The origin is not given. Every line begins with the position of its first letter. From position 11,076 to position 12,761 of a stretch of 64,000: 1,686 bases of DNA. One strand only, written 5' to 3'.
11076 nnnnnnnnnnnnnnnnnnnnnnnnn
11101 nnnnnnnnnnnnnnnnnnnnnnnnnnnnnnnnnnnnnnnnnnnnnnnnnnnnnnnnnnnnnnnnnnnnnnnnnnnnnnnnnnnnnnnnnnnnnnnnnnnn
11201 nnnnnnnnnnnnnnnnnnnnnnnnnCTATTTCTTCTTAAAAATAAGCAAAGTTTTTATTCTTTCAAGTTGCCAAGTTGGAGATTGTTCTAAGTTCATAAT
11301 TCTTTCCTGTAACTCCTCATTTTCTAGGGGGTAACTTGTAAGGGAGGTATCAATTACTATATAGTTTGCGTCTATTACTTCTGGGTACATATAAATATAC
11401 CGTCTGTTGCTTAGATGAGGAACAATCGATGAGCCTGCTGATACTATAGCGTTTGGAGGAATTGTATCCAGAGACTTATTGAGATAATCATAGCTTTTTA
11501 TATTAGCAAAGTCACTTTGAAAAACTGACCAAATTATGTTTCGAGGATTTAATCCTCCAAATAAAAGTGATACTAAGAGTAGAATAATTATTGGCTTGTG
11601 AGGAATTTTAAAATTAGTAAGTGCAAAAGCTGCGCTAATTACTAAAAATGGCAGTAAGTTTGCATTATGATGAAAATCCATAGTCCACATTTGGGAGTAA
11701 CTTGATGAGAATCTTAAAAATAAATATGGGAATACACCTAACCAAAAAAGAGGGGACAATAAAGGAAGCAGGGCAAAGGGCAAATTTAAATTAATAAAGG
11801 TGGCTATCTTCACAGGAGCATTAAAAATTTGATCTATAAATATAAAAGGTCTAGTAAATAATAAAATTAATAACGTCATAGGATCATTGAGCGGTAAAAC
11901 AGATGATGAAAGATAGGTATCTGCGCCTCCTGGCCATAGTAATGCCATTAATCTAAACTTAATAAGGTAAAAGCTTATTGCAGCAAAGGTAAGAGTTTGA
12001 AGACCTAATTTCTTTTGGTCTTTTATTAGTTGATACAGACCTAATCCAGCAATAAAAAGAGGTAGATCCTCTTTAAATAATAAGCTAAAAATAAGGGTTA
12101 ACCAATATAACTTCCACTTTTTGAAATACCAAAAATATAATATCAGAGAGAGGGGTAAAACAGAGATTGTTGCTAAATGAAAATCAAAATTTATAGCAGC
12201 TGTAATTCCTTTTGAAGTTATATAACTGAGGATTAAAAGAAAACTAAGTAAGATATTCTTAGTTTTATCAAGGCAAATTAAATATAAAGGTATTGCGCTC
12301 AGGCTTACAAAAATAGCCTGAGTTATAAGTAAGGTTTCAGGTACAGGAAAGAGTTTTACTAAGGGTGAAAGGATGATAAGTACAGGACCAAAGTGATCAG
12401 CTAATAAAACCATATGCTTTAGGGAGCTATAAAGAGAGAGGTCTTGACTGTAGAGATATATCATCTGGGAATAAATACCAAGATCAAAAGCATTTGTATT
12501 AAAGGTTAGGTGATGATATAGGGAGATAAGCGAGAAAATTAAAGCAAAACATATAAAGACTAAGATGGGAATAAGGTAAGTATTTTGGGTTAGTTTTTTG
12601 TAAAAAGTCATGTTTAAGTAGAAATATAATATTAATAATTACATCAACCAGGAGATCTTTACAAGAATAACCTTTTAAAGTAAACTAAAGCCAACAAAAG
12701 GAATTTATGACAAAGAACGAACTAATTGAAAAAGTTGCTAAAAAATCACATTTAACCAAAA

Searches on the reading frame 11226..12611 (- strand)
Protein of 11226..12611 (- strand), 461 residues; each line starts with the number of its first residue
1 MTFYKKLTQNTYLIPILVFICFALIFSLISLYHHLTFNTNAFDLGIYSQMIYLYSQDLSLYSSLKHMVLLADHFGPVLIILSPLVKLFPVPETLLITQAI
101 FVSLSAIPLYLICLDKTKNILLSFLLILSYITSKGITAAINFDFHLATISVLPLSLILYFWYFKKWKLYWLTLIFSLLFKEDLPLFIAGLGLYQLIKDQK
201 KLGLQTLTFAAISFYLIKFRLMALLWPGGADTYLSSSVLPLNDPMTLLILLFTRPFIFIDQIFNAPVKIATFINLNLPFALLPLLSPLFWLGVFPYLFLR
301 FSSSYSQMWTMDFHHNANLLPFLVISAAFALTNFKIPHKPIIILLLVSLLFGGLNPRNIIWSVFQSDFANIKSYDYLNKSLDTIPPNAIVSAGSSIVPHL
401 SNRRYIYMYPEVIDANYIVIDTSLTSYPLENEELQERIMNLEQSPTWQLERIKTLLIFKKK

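Call 63: search_protein_families(library=pfam, proteins=[window:11226-12611:-], max_evalue=0.00001)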
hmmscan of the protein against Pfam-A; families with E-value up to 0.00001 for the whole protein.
window:11226-12611:- (461 aa): 1 family
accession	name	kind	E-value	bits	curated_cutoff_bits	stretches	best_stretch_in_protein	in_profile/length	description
PF09852.15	DUF2079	-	1.6e-52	179.6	28.2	1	34-443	2-444/459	Predicted membrane protein (DUF2079)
